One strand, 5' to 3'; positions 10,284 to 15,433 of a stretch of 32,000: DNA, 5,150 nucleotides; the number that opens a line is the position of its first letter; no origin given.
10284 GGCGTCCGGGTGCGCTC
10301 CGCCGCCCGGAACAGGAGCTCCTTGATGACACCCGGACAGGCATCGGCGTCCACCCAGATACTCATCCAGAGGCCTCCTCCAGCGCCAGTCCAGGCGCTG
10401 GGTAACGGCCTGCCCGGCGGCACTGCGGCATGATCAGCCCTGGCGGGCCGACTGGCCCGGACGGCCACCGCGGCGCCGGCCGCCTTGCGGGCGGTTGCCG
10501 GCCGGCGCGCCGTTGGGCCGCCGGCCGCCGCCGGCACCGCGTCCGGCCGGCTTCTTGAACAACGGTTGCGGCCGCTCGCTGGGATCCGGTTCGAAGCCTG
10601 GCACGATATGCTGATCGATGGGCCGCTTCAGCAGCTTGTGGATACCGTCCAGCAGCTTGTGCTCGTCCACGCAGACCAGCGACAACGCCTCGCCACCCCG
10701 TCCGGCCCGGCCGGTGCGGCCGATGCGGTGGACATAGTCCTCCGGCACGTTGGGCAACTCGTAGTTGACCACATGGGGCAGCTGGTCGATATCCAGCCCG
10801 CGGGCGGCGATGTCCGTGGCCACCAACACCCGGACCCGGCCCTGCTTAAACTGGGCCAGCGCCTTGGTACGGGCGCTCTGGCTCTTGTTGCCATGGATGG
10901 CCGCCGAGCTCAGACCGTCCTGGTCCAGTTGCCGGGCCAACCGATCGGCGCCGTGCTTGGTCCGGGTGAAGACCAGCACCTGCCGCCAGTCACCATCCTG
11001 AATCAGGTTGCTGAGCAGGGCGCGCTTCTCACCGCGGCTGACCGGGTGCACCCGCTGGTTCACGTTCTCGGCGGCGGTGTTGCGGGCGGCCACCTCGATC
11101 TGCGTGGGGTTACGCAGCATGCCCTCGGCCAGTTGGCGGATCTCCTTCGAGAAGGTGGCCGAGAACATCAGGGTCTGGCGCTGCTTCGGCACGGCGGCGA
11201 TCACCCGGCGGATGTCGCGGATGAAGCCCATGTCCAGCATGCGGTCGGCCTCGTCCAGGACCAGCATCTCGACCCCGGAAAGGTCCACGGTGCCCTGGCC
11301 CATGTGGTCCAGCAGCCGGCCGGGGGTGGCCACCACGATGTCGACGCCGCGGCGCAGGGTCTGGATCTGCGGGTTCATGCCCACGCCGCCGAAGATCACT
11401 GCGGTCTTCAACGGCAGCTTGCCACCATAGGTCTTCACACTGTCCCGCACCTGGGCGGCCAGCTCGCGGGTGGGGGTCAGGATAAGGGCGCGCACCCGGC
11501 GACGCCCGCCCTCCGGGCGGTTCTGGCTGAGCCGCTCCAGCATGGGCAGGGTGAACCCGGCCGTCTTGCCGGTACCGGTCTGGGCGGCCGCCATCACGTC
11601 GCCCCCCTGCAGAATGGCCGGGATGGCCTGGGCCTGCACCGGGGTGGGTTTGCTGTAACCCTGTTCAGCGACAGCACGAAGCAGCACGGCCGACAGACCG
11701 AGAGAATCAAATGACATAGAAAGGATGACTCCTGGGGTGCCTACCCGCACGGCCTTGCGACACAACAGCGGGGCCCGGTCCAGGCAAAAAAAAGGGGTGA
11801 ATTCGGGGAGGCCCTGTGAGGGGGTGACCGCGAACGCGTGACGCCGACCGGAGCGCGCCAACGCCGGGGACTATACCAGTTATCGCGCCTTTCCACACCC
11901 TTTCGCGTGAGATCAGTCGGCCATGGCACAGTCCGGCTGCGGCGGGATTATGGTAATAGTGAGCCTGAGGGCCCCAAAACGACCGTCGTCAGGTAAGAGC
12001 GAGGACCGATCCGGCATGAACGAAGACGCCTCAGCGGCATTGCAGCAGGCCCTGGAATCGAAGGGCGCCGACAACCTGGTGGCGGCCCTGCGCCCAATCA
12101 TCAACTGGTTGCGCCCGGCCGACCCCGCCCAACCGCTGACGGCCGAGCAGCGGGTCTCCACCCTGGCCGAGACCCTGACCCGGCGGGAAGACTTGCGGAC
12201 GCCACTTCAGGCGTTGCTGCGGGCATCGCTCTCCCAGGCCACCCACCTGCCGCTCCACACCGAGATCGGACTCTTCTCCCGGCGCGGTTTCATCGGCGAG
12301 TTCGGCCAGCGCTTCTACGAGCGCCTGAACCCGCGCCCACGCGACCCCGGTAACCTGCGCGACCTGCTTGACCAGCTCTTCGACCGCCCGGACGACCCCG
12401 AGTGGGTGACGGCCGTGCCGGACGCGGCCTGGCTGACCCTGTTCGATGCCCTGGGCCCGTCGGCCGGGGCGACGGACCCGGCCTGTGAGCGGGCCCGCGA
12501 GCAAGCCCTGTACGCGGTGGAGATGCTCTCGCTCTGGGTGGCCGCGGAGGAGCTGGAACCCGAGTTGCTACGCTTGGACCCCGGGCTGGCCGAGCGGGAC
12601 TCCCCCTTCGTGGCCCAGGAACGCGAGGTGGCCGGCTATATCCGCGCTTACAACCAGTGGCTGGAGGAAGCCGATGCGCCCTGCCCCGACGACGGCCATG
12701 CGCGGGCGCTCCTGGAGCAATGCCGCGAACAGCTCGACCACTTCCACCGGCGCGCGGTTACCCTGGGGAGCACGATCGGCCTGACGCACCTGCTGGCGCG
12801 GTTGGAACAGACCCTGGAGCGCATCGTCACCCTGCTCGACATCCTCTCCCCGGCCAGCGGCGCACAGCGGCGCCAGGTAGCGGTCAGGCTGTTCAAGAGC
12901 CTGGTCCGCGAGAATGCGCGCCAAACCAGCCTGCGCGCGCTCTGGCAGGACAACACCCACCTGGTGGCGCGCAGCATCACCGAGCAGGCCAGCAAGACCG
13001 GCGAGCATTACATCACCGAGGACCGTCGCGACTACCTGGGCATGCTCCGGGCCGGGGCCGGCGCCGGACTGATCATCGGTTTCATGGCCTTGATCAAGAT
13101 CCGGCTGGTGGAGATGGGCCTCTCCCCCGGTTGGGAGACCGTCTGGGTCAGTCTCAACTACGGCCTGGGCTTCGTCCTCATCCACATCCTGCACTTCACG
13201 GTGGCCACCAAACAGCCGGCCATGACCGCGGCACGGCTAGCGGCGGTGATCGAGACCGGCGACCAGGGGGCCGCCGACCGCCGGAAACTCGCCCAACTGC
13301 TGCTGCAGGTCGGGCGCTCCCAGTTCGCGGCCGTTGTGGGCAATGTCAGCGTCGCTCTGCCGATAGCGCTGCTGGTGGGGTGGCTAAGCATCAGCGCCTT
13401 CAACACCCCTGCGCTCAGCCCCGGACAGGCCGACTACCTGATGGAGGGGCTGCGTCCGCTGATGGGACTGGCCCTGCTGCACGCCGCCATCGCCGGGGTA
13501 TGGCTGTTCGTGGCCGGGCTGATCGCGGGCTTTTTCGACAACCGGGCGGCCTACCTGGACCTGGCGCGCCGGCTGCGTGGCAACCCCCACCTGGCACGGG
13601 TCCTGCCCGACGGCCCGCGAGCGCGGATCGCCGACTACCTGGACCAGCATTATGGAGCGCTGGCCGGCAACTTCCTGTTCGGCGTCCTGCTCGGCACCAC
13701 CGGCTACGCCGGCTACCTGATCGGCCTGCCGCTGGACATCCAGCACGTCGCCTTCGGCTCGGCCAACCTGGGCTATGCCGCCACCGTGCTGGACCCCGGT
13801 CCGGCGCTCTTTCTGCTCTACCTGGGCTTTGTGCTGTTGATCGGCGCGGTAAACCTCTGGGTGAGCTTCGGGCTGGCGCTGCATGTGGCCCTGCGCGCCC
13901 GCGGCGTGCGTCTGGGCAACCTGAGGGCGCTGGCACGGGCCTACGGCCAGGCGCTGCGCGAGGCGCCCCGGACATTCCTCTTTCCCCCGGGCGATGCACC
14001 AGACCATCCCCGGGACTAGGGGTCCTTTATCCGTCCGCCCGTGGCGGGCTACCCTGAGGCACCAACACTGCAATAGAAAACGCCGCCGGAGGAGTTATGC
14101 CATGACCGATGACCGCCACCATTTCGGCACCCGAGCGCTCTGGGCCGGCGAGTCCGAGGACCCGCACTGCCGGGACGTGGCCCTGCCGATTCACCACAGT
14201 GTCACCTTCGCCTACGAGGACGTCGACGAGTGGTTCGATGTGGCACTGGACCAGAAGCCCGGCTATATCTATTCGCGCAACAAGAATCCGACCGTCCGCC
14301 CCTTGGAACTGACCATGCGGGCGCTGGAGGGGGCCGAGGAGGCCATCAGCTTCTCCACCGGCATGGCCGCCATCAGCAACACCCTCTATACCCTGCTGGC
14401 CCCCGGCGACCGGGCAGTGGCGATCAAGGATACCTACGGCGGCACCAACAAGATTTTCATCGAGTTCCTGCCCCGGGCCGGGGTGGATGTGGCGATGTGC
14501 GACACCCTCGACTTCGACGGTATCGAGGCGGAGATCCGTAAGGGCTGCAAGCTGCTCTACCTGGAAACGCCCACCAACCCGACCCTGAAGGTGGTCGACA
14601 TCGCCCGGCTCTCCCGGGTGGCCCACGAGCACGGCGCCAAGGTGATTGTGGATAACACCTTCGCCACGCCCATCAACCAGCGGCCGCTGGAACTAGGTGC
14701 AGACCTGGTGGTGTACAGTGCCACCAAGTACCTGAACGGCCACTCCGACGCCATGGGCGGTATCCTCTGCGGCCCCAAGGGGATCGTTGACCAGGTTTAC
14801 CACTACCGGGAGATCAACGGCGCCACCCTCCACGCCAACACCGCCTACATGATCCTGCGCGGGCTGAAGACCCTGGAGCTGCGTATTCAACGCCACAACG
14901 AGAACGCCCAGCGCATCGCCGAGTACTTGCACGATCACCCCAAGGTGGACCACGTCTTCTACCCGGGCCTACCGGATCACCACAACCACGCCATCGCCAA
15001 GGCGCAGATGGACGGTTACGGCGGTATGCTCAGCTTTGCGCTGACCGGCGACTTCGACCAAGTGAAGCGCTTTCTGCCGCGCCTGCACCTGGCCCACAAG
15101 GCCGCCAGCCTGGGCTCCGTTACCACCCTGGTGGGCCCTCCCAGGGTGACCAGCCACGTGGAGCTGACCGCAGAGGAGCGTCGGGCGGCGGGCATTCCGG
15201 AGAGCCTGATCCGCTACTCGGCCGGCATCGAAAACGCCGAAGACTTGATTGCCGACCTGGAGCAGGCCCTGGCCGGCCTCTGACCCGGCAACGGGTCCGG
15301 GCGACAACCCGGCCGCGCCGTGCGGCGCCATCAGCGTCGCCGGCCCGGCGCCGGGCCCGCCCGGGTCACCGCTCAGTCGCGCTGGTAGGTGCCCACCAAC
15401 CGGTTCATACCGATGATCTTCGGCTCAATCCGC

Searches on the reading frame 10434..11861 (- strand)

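Call 54: search_protein_families(library=pfam, proteins=[window:10434-11861:-], max_evalue=0.00001)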
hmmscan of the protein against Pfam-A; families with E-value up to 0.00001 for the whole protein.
window:10434-11861:- (475 aa): 3 families
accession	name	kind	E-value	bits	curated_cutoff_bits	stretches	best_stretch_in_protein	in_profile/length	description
PF00270.35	DEAD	-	1.4e-49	168.5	26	1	73-243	1-166/167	DEAD/DEAH box helicase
PF00271.37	Helicase_C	-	6.9e-31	107.2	23.5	1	279-387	2-110/110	Helicase conserved C-terminal domain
PF04851.21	ResIII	-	2.4e-08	34.5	22.5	1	71-238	3-163/164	Type III restriction enzyme, res subunit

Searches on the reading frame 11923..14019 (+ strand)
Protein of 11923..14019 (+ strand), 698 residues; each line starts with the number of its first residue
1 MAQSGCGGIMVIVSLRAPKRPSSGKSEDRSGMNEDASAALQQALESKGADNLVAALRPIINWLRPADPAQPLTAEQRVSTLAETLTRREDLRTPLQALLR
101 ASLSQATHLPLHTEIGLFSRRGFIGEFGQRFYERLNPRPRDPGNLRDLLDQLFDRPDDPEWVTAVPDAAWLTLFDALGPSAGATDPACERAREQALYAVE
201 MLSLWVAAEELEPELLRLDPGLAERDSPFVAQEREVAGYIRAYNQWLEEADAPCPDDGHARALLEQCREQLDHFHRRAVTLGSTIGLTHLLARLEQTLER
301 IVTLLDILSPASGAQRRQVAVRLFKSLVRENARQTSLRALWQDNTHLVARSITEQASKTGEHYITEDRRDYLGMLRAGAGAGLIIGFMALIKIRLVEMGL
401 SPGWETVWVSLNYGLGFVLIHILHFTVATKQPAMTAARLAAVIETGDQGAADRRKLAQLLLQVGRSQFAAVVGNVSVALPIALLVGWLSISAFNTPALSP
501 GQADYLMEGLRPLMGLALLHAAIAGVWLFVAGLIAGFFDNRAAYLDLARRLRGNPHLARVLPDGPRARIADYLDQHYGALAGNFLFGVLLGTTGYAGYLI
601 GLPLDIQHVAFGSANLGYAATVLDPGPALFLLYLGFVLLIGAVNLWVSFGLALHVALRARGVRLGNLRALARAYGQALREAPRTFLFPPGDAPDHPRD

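Call 54: search_protein_families(library=pfam, proteins=[window:11923-14019:+], max_evalue=0.00001)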
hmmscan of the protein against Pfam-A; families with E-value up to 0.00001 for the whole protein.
window:11923-14019:+ (698 aa): 1 family
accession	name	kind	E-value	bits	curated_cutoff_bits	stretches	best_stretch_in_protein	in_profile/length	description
PF10136.14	SpecificRecomb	-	3.9e-239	795.7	24.6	1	53-688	4-639/639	Site-specific recombinase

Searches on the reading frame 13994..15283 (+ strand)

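Call 54: search_protein_families(library=pfam, proteins=[window:13994-15283:+], max_evalue=0.00001)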
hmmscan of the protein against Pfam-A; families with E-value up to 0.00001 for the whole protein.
window:13994-15283:+ (429 aa): 3 families
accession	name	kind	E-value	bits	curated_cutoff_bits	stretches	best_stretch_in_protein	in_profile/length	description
PF01053.26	Cys_Met_Meta_PP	-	4.2e-133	444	27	1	46-426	2-380/381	Cys/Met metabolism PLP-dependent enzyme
PF00155.27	Aminotran_1_2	-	5.1e-11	42.8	19.7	1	114-310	65-281/361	Aminotransferase class I and II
PF01212.27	Beta_elim_lyase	-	4.5e-09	36.5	27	1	96-317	29-270/288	Beta-eliminating lyase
